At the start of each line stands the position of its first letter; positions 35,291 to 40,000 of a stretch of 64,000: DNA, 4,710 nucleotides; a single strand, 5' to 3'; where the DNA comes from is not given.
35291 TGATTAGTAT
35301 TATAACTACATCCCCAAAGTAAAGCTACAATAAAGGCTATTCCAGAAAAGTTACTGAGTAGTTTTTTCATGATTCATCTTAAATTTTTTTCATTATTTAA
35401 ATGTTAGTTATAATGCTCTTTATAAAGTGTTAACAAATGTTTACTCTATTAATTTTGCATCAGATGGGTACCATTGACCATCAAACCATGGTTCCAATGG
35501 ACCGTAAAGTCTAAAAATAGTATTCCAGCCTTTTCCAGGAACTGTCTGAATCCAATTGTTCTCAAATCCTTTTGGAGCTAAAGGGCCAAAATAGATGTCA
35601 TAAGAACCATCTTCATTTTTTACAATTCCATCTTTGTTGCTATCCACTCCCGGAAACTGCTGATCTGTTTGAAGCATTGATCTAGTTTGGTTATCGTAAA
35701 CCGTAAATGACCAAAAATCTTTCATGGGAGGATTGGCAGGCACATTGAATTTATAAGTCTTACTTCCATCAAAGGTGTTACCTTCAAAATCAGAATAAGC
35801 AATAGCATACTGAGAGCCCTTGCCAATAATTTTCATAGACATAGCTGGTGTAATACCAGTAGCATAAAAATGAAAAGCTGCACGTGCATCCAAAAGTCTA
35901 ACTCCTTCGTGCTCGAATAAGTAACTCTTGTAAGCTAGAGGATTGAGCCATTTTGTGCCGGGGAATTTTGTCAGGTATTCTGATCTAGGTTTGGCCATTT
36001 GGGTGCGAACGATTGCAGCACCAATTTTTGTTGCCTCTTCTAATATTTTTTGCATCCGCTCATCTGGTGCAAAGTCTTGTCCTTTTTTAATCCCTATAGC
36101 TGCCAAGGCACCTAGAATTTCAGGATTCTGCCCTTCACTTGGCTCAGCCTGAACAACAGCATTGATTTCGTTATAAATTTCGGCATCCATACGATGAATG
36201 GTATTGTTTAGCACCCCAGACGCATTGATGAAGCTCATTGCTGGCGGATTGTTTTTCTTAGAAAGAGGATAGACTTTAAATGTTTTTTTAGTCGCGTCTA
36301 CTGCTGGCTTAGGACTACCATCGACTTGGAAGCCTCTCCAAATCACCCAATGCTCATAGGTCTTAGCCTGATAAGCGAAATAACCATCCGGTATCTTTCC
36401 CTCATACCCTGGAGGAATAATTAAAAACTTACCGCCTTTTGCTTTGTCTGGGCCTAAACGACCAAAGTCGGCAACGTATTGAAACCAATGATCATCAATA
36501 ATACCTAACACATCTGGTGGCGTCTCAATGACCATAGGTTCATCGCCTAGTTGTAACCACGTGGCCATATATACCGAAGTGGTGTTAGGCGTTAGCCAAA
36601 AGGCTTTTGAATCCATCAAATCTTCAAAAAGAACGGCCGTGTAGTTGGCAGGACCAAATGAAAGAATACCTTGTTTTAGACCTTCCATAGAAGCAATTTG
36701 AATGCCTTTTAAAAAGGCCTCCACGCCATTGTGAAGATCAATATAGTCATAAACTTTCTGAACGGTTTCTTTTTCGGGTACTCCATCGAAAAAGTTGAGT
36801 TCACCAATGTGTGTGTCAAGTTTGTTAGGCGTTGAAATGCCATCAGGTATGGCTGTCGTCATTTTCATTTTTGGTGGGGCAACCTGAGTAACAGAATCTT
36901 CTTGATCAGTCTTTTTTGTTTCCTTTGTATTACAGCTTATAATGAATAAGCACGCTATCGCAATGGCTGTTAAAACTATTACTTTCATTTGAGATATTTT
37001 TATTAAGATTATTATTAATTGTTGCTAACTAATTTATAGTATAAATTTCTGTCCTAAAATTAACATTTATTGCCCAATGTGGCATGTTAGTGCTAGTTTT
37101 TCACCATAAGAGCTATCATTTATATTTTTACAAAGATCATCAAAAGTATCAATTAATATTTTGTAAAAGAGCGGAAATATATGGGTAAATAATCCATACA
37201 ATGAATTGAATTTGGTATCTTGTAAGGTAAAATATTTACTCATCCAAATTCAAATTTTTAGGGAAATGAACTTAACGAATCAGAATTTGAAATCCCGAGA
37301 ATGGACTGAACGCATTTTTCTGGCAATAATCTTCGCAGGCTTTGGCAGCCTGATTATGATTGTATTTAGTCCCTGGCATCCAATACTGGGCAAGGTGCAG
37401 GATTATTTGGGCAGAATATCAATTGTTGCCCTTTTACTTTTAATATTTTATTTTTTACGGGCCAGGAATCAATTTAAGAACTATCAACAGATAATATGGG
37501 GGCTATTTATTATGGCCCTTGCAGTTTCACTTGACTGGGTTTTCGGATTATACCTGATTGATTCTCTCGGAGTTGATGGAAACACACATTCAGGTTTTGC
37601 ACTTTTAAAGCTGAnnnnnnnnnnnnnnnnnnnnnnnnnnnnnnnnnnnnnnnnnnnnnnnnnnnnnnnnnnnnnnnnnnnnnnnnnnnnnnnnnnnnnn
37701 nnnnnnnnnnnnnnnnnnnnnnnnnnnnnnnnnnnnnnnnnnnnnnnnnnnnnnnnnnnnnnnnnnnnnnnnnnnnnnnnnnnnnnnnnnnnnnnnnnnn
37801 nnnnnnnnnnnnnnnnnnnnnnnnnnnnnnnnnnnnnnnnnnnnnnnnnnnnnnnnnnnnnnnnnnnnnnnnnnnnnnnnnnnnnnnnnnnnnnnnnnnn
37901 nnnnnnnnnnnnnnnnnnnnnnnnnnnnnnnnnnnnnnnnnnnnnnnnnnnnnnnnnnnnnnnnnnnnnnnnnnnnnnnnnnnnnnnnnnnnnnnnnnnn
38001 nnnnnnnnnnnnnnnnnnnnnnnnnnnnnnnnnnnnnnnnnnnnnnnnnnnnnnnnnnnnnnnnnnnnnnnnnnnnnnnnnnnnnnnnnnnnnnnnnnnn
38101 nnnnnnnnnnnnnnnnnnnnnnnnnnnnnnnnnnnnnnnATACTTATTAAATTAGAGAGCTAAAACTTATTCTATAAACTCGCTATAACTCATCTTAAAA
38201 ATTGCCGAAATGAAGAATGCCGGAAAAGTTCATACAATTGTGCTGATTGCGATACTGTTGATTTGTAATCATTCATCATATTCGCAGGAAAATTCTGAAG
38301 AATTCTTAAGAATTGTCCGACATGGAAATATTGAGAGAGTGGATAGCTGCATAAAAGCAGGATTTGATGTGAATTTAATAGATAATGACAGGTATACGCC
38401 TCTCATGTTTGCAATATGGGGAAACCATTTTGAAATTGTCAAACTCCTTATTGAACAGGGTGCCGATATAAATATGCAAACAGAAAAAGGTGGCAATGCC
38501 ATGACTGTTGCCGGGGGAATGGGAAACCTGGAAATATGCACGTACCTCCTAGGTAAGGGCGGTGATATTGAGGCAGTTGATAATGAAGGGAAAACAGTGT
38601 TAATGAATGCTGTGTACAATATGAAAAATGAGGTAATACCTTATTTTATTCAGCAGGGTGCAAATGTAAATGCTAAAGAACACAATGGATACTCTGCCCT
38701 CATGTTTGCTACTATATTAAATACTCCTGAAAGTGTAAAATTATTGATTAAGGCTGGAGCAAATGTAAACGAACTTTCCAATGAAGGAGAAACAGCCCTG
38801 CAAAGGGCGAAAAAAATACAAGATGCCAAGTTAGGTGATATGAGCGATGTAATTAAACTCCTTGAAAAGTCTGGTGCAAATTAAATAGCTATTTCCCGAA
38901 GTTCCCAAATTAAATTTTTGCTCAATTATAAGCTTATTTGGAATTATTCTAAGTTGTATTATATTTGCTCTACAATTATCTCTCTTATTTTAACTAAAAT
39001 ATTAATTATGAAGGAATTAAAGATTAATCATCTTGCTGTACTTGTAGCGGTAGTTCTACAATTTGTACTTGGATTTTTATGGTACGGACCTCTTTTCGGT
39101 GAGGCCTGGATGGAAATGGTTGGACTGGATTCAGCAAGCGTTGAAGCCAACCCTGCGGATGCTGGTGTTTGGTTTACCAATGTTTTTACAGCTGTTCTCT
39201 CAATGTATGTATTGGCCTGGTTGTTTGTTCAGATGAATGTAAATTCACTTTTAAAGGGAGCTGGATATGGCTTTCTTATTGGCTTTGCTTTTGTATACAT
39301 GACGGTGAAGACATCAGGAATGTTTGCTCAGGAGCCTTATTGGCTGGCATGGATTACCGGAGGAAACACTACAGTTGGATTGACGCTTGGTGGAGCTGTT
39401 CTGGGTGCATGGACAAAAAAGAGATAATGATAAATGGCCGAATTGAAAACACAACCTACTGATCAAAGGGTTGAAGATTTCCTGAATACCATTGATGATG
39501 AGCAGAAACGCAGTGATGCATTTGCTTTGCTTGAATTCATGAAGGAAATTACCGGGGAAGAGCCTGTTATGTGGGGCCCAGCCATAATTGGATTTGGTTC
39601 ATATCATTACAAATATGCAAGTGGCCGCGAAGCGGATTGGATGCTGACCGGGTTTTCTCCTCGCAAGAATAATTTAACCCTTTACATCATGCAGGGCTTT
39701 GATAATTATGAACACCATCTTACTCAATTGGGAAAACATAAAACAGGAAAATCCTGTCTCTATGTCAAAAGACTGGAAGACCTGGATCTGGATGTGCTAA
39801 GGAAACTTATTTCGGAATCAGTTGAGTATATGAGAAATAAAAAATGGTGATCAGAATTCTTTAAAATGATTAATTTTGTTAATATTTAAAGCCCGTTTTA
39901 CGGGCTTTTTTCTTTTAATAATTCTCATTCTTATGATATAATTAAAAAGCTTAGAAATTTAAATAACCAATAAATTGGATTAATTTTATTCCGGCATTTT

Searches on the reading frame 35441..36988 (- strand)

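Call 48: search_protein_families(library=pfam, max_evalue=0.001, proteins=[window:35441-36988:-])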
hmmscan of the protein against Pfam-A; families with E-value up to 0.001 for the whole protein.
window:35441-36988:- (515 aa): 2 families
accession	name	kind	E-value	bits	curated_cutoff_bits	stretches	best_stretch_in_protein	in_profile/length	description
PF06742.16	DUF1214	-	1.1e-30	106.9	25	1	392-498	2-111/112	Protein of unknown function (DUF1214)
PF06863.17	DUF1254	-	1.5e-24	87.1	22.2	1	128-241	15-133/133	Protein of unknown function (DUF1254)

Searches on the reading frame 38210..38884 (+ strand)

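Call 48: search_protein_families(library=pfam, max_evalue=0.001, proteins=[window:38210-38884:+])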
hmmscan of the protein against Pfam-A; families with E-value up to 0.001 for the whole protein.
window:38210-38884:+ (224 aa): 8 families
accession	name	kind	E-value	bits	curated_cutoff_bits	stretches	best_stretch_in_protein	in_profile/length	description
PF12796.13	Ank_2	-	5.3e-32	110.7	27.3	3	131-200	1-67/90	Ankyrin repeats (3 copies)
PF13637.12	Ank_4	-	6.2e-29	99.8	22.7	2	36-81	5-50/50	Ankyrin repeats (many copies)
PF00023.36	Ank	-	1.1e-26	91.8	21.1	2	61-91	2-32/33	Ankyrin repeat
PF13857.12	Ank_5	-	7.4e-23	80.8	27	2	49-101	3-56/56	Ankyrin repeats (many copies)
PF13606.12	Ank_3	-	1.5e-17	62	22.3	1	61-89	2-30/30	Ankyrin repeat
PF24521.3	Ank_KRIT1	-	0.0001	22.5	80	0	20-116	10-107/149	KRIT1 ankyrin-repeats domain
PF23745.1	ANK_LRRK2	-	0.00069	19.9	27.5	0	68-118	38-88/130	LRRK2 ANK repeat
PF25508.1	TRPM2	-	0.00098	19.8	27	0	63-88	16-41/257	TRPM2-like domain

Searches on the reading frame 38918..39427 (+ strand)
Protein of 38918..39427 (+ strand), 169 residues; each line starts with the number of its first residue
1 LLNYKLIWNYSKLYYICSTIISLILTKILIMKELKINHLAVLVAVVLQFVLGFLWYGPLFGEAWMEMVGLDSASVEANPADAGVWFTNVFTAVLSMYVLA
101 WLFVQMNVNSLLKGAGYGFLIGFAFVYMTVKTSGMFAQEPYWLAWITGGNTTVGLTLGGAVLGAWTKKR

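Call 48: search_protein_families(library=pfam, max_evalue=0.001, proteins=[window:38918-39427:+])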
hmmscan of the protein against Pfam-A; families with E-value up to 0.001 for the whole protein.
window:38918-39427:+ (169 aa): 1 family
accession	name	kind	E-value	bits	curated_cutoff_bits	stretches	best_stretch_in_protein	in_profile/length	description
PF08570.15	DUF1761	-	1.8e-20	73.9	31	1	39-163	1-123/123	Protein of unknown function (DUF1761)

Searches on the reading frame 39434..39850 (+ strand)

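Call 48: search_protein_families(library=pfam, max_evalue=0.001, proteins=[window:39434-39850:+])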
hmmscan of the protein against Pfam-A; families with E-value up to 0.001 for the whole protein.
window:39434-39850:+ (138 aa): 1 family
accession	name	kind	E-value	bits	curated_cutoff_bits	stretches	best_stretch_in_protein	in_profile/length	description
PF08818.16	DUF1801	-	2.3e-13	50.8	27.2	1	25-130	1-85/85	Domain of unknown function (DU1801)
